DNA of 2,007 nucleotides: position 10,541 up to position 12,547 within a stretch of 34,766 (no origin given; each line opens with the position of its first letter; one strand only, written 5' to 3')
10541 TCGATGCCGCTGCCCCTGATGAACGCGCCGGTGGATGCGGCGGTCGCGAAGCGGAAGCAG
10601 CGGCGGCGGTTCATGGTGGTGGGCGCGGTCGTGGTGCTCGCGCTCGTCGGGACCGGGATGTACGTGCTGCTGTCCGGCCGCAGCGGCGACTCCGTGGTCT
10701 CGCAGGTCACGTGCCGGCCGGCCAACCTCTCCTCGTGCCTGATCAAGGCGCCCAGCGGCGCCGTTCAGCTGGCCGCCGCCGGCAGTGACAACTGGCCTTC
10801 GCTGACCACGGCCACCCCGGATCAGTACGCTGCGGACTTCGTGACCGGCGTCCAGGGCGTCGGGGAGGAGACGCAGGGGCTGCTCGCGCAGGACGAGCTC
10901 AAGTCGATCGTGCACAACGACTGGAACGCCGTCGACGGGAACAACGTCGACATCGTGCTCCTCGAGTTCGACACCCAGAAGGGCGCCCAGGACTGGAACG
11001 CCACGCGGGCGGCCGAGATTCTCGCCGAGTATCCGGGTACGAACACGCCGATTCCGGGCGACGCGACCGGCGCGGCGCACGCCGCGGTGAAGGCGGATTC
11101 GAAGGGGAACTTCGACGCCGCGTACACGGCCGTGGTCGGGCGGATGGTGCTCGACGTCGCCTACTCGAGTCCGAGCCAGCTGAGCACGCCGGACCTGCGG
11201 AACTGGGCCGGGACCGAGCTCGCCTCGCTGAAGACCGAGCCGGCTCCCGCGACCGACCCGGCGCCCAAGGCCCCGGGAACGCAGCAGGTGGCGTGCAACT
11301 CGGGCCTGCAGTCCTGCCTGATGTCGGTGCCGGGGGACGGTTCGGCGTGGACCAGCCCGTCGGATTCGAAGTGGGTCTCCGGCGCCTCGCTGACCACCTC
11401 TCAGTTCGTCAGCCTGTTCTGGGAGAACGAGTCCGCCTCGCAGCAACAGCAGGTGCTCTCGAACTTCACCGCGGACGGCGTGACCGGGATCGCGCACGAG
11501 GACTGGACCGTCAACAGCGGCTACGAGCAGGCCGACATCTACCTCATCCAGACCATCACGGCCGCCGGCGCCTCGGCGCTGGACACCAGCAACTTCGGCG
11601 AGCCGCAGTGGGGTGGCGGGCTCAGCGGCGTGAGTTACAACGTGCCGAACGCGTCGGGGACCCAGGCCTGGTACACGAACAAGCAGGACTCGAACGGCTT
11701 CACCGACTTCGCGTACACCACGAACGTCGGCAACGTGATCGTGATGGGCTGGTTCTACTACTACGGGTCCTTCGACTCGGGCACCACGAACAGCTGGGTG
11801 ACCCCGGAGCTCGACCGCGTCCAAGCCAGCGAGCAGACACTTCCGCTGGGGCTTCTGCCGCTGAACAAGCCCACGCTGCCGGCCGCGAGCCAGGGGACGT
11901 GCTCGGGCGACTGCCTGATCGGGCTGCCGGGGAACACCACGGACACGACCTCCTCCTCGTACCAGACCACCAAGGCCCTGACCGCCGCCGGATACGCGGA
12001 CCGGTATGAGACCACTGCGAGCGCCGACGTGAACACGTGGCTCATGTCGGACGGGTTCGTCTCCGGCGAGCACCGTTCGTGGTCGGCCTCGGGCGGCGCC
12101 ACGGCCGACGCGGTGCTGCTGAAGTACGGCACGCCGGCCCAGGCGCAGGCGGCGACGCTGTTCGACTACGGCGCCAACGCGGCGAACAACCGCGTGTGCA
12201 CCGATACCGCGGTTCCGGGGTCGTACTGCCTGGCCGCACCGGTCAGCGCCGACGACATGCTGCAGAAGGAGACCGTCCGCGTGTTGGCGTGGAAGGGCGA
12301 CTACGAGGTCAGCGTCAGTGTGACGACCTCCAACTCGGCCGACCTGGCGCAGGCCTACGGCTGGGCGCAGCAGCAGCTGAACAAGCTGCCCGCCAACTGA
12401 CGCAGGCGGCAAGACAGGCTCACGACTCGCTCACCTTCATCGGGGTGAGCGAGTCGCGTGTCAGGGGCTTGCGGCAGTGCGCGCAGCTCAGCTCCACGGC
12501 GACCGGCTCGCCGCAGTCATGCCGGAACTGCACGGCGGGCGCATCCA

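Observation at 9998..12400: Large membrane protein with three divergent tandem copies of an unrecognised ~190-aa extracytoplasmic module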

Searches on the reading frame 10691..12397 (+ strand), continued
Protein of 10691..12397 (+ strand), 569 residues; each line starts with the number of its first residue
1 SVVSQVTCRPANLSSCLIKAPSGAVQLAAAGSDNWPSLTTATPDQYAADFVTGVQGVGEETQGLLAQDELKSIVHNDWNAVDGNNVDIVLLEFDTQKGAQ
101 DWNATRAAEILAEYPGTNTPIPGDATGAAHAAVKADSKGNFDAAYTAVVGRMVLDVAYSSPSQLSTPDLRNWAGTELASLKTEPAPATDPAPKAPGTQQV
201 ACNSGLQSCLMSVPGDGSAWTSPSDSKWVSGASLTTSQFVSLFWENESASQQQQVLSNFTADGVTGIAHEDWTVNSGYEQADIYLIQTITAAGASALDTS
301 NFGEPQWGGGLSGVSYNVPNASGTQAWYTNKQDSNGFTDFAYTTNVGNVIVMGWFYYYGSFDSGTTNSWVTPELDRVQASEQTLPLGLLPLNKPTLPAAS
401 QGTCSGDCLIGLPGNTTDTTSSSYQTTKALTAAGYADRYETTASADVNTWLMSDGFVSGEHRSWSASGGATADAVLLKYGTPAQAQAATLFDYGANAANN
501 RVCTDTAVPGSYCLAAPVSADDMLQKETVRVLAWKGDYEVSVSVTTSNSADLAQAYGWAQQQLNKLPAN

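Call 49: list_cluster_members(proteins=[P0063, P0065, P0067, P0069, P0070, P0073, P0077, P0083, P0084, P0090])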
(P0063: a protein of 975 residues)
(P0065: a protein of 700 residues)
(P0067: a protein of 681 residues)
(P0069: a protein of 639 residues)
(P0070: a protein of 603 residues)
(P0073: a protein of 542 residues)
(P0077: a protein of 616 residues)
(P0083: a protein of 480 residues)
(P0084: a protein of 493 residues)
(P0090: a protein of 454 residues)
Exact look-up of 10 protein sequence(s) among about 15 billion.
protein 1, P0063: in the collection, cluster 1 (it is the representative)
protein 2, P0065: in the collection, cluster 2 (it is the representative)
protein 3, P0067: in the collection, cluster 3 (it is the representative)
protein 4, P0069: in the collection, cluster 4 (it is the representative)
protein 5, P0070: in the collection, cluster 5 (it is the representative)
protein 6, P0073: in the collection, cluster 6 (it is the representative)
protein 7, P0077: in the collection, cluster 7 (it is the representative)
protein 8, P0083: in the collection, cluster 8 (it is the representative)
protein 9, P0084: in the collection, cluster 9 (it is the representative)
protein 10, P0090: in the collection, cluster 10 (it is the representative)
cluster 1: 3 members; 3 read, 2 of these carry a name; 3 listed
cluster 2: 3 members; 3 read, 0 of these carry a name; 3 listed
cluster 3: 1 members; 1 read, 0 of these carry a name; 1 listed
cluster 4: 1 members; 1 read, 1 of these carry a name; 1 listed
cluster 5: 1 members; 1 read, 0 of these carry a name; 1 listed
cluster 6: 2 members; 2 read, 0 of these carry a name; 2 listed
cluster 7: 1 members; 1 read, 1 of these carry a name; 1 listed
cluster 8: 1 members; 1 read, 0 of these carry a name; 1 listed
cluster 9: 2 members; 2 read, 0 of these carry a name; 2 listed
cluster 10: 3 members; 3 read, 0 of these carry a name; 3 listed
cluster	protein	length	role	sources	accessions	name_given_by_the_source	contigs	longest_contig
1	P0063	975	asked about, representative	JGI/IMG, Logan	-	hypothetical protein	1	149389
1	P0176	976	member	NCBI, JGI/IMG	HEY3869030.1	MAG TPA: hypothetical protein VGM10_11795 [Actinocrinis sp.] | hypothetical protein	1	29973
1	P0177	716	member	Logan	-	-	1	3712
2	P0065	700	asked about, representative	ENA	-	-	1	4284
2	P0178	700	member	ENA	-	-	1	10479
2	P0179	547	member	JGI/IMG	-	-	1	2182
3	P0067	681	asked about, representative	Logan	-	-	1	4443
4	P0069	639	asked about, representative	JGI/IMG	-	hypothetical protein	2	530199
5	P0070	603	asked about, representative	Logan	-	-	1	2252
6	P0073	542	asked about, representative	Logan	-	-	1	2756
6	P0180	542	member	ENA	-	-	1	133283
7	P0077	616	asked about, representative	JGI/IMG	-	hypothetical protein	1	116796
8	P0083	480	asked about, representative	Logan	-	-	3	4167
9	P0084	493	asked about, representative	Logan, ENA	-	-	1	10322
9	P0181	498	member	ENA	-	-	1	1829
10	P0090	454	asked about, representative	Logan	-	-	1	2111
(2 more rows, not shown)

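Call 50: list_cluster_members(proteins=[P0093, P0100, P0101, P0103, P0105, P0108, P0113, P0117, P0121, P0140])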
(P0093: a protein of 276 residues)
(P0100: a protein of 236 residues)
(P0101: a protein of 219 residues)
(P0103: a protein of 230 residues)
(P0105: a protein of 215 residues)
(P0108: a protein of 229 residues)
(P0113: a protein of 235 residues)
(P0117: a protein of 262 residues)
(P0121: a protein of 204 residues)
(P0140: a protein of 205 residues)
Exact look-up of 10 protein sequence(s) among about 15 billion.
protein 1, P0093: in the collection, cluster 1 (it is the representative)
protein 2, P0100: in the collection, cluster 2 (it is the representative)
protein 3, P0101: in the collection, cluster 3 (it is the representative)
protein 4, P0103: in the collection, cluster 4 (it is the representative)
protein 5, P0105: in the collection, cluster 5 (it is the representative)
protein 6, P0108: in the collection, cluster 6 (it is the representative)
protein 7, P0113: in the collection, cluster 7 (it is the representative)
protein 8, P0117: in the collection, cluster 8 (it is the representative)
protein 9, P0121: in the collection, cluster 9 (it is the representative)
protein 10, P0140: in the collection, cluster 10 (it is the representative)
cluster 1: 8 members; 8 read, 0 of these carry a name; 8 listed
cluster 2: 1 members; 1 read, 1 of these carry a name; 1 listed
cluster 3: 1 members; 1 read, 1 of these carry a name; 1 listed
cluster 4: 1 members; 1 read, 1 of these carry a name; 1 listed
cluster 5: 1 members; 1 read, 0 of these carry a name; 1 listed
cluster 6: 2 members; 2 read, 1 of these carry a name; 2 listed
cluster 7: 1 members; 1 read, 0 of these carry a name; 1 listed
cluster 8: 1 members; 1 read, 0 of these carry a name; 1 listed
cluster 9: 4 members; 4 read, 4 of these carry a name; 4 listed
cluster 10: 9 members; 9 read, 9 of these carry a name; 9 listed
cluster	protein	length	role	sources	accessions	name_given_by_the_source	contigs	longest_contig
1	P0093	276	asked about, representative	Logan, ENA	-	-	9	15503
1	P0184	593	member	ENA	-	-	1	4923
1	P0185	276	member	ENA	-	-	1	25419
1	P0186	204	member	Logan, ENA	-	-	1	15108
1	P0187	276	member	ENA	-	-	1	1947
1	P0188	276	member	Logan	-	-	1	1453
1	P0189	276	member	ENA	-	-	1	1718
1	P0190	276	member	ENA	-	-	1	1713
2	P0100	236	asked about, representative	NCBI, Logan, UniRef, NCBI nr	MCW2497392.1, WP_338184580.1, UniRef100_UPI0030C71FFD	hypothetical protein [Jatrophihabitans sp.] | hypothetical protein n=1 Tax=Jatrophihabitans sp. TaxID=1932789 RepID=UPI0030C71FFD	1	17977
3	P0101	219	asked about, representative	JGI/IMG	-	hypothetical protein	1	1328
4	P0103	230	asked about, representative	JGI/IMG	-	hypothetical protein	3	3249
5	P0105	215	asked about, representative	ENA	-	-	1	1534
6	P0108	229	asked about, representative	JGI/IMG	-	hypothetical protein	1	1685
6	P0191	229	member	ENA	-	-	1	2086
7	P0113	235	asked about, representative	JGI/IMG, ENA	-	-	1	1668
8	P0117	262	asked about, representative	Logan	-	-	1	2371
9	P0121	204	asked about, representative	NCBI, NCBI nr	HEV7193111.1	MAG TPA: hypothetical protein VGN35_07875 [Jatrophihabitantaceae bacterium] | hypothetical protein [Jatrophihabitantaceae bacterium]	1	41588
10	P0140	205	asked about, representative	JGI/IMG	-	hypothetical protein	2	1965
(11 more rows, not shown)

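Call 65: find_encoding_contigs(protein=P0005, flank=6000, max_places=1)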
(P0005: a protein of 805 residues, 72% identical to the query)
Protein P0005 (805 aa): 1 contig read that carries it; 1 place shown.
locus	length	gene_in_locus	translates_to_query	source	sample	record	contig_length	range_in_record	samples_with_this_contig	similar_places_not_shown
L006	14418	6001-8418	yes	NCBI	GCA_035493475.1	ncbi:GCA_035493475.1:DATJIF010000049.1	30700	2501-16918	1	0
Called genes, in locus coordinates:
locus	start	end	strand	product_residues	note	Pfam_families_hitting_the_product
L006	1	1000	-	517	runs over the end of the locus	PF02838:Glyco_hydro_20b, PF00728:Glyco_hydro_20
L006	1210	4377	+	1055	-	PF00933:Glyco_hydro_3, PF01915:Glyco_hydro_3_C, PF14310:Fn3-like, PF05345:He_PIG, PF14200:RicinB_lectin_2, PF00652:Ricin_B_lectin, PF14200:RicinB_lectin_2, PF00652:Ricin_B_lectin, +1 more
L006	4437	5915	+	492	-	PF01565:FAD_binding_4, PF09265:Cytokin-bind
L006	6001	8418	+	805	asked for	-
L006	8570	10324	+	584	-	PF01494:FAD_binding_3, PF07992:Pyr_redox_2 (weak), PF21274:Rng_hyd_C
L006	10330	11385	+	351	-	PF00465:Fe-ADH, PF13685:Fe-ADH_2, PF25137:ADH_Fe_C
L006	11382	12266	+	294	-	PF04444:Dioxygenase_N, PF00775:Dioxygenase_C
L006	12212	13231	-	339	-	PF14525:AraC_binding_2, PF00165:HTH_AraC (faint), PF12833:HTH_18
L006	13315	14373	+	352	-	PF01073:3Beta_HSD, PF01370:Epimerase, PF05368:NmrA, PF13460:NAD_binding_10, PF16363:GDP_Man_Dehyd, PF07993:NAD_binding_4 (weak), PF01370:Epimerase, PF16363:GDP_Man_Dehyd, +2 more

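Call 66: find_encoding_contigs(protein=P0029, flank=6000, max_places=1)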
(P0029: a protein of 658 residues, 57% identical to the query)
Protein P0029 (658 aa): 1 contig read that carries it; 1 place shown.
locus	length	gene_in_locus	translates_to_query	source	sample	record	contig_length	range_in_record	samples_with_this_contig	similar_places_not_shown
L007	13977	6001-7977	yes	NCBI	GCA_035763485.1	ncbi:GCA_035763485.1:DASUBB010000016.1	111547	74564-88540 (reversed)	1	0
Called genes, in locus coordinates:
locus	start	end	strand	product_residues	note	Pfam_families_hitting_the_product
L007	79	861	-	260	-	-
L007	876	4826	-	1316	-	PF20148:DUF6531, PF05593:RHS_repeat, PF25023:TEN_YD-shell (weak), PF05593:RHS_repeat, PF25023:TEN_YD-shell, PF05593:RHS_repeat (weak)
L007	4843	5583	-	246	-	PF25547:WXG100_2, PF06013:WXG100 (weak)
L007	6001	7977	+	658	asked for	-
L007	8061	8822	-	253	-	-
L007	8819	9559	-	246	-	-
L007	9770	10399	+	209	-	-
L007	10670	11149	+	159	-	PF03995:Inhibitor_I36 (weak)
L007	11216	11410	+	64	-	PF06304:DUF1048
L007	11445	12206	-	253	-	-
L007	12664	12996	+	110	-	PF12840:HTH_20, PF01022:HTH_5, PF12802:MarR_2, PF01047:MarR (weak)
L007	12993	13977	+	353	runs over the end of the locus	PF10604:Polyketide_cyc2, PF08327:AHSA1, PF01872:RibD_C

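Call 67: find_encoding_contigs(protein=P0043, flank=6000, max_places=1)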
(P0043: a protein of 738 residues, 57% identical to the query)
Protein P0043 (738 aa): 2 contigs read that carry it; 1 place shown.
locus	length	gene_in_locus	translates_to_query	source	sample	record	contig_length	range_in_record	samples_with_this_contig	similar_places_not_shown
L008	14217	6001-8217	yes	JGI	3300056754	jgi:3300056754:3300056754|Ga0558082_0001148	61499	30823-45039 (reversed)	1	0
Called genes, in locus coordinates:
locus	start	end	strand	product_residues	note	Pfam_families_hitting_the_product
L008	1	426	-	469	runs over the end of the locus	PF00535:Glycos_transf_2, PF13641:Glyco_tranf_2_3, PF13632:Glyco_trans_2_3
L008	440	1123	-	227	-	PF09721:Exosortase_EpsH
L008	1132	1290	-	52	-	-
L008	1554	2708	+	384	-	PF02350:Epimerase_2, PF13579:Glyco_trans_4_4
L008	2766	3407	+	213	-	PF14016:DUF4232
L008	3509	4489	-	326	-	-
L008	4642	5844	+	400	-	PF00155:Aminotran_1_2 (weak), PF00266:Aminotran_5, PF01041:DegT_DnrJ_EryC1 (weak), PF01053:Cys_Met_Meta_PP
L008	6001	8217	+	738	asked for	-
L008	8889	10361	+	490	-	PF07690:MFS_1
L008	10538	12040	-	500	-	PF00668:Condensation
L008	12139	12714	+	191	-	PF13238:AAA_18 (weak), PF13671:AAA_33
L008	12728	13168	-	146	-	PF19460:DUF5997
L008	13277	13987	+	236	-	PF03466:LysR_substrate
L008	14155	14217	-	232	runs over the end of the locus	-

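Call 75: search_protein_families(library=pfam, proteins=[P0094, P0108, P0109, P0119, P0120, P0132, P0138, P0145, P0149, P0166], max_evalue=0.5)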
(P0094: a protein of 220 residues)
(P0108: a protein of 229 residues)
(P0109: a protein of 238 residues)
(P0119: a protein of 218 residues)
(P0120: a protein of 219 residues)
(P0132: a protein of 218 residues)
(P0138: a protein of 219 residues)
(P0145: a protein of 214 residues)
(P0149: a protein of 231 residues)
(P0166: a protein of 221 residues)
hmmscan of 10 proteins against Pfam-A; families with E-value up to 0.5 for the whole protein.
P0094 (220 aa): 0 families

P0108 (229 aa): 0 families

P0109 (238 aa): 0 families

P0119 (218 aa): 0 families

P0120 (219 aa): 0 families

P0132 (218 aa): 0 families

P0138 (219 aa): 1 family
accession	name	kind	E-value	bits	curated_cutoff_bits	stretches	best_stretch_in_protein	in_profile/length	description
PF12079.13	DUF3558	-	0.17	12.3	34.1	1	12-45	2-34/173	Protein of unknown function (DUF3558)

P0145 (214 aa): 0 families

P0149 (231 aa): 0 families

P0166 (221 aa): 0 families

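Call 76: search_protein_families(library=pfam, proteins=[P0100, P0101, P0102, P0104, P0106, P0112, P0113, P0117, P0121, P0123], max_evalue=0.5)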
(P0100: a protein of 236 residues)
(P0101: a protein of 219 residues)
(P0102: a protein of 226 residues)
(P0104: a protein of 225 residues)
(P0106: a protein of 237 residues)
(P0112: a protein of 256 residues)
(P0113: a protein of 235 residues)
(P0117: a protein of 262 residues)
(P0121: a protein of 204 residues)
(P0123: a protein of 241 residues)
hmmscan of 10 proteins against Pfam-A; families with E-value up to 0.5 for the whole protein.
P0100 (236 aa): 0 families

P0101 (219 aa): 1 family
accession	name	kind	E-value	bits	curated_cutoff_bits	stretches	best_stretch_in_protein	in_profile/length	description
PF12079.13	DUF3558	-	0.0023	18.4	34.1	1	14-52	1-34/173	Protein of unknown function (DUF3558)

P0102 (226 aa): 0 families

P0104 (225 aa): 0 families

P0106 (237 aa): 0 families

P0112 (256 aa): 0 families

P0113 (235 aa): 1 family
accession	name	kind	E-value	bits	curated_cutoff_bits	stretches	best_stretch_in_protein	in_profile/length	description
PF12079.13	DUF3558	-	0.17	12.3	34.1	1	25-70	1-51/173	Protein of unknown function (DUF3558)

P0117 (262 aa): 0 families

P0121 (204 aa): 0 families

P0123 (241 aa): 0 families

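Call 77: search_protein_families(library=pfam, proteins=[P0155, P0168, P0173, P0164, P0151, P0161, P0172, P0140, P0148, P0158], max_evalue=0.5)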
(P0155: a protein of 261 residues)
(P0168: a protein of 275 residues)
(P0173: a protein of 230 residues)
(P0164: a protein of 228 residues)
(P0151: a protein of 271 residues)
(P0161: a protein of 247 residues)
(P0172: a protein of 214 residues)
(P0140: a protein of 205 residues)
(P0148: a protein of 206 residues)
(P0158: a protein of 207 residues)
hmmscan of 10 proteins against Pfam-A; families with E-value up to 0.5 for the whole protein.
P0155 (261 aa): 0 families

P0168 (275 aa): 1 family
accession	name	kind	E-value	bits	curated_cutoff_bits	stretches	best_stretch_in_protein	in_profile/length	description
PF05642.16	Sporozoite_P67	-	0.1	11.1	28.9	1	63-145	267-351/727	Sporozoite P67 surface antigen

P0173 (230 aa): 1 family
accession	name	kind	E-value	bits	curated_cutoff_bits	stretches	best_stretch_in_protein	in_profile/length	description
PF24088.1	DUF7373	-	0.031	14.6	27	1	116-213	67-160/193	Domain of unknown function (DUF7373) N-terminal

P0164 (228 aa): 0 families

P0151 (271 aa): 0 families

P0161 (247 aa): 2 families
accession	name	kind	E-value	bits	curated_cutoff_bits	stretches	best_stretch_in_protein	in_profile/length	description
PF24088.1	DUF7373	-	0.0009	19.6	27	1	115-237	50-169/193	Domain of unknown function (DUF7373) N-terminal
PF13567.11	DUF4131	-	0.029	14.5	31.6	1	10-77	29-98/165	Domain of unknown function (DUF4131)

P0172 (214 aa): 1 family
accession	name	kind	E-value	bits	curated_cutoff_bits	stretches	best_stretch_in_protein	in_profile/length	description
PF16626.10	Papilin_u7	-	0.055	14.5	27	1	26-95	6-72/92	Linking region between Kunitz_BPTI and I-set on papilin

P0140 (205 aa): 0 families

P0148 (206 aa): 0 families

P0158 (207 aa): 2 families
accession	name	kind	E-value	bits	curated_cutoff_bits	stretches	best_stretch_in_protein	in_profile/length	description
PF20803.2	PaaX_M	-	0.11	13.1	24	1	81-140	21-78/83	PaaX protein central Cas2-like domain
PF06809.16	NPDC1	-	0.15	11.4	23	1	4-58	10-64/352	Neural proliferation differentiation control-1 protein (NPDC1)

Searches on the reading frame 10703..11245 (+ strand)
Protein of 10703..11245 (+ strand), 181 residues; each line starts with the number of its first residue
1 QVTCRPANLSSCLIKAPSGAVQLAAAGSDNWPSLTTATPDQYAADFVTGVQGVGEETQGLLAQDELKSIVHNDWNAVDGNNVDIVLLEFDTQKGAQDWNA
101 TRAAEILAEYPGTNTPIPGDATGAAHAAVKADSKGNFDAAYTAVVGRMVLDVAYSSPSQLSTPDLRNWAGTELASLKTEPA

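Call 48: find_homologous_proteins(query=A3, max_evalue=0.01)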
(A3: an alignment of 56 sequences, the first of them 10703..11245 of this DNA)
Query A3 (56 sequences) (181 aa, profile of the alignment): 4 proteins with E <= 0.01 among 8000 candidates.
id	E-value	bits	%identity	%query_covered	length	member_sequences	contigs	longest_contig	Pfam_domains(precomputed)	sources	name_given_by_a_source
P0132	3.4e-33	133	25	52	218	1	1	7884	-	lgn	-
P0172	2.6e-31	127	-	-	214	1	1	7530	-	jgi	jgi:hypothetical protein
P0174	5.2e-31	126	26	87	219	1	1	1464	-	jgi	jgi:hypothetical protein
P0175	1.8e-26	111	40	14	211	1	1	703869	-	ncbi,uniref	ncbi:hypothetical protein ACFYNO_03030 [Kitasatospora sp. NPDC006697]|uniref:hypothetical protein n=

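Call 56: search_protein_families(library=pfam, alignment_id=A3, max_evalue=1)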
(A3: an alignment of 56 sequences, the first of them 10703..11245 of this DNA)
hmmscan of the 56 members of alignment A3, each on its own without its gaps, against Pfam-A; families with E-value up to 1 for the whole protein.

A. member 1, window:10703-11245:+ (181 aa): 2 families
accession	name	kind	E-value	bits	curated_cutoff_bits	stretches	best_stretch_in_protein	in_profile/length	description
PF11319.13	VasI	-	0.22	11.6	26.5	1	12-103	88-180/184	Type VI secretion system VasI, EvfG, VC_A0118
PF04212.24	MIT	-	0.27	11.8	30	1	121-142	4-25/66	MIT (microtubule interacting and transport) domain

B. families by the number of members that match (of 56 scanned): 20 families
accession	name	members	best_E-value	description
PF24088.1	DUF7373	9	0.00045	Domain of unknown function (DUF7373) N-terminal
PF14258.12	DUF4350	1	0.016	Domain of unknown function (DUF4350)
PF07828.18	PA-IL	1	0.03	PA-IL-like protein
PF19811.4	DUF6294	1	0.039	Family of unknown function (DUF6294)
PF23719.1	VapB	1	0.04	Antitoxin VapB-like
PF06911.18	Senescence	1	0.041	Senescence domain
PF14032.12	PknH_C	1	0.047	PknH-like extracellular domain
PF05226.16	CHASE2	1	0.056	CHASE2 domain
PF21137.3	ANM3_C2H2_Zf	1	0.059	Protein arginine N-methyltransferase 3, C2H2 zinc finger domain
PF20803.2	PaaX_M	1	0.071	PaaX protein central Cas2-like domain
PF21414.2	SMK_beta_su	1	0.083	Salt-mediated killer protoxin 1, beta subunit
PF18949.5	DUF5693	1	0.099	Family of unknown function (DUF5693)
PF10620.15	MdcG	1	0.11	Phosphoribosyl-dephospho-CoA transferase MdcG C-terminal domain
PF23926.2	LtfC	1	0.13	LtfC-like, beta-sandwich domain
PF04909.20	Amidohydro_2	1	0.14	Amidohydrolase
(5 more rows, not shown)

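Call 63: predict_structure(alignment_id=A3)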
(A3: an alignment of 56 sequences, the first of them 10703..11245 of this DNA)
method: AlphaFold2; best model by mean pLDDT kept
length: 181 residues; sequences in the alignment: 56
mean_pLDDT: 91.1   pTM: 0.88
mean pLDDT of the five models: 91.1, 90.9, 90.8, 89.2, 89.1
residues with pLDDT >= 90: 139; 70-90: 30; 50-70: 12; < 50: 0
segments of 3 or more residues with pLDDT < 50: none
pLDDT, mean of each block of 10 residues (from residue 1): 73 96 86 93 78 81 95 97 97 96 93 94 93 96 96 97 97 85 55
secondary structure, 60 per line:
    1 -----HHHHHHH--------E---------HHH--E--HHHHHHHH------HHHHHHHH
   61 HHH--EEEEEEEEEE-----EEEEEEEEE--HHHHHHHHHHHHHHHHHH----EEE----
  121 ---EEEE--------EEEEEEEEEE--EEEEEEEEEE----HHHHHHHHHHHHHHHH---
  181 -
elements in order: H6-12 H39-46 H53-63 E66-75 E81-89 H92-109 E114-116 E124-127 E136-145 E148-157 H162-177
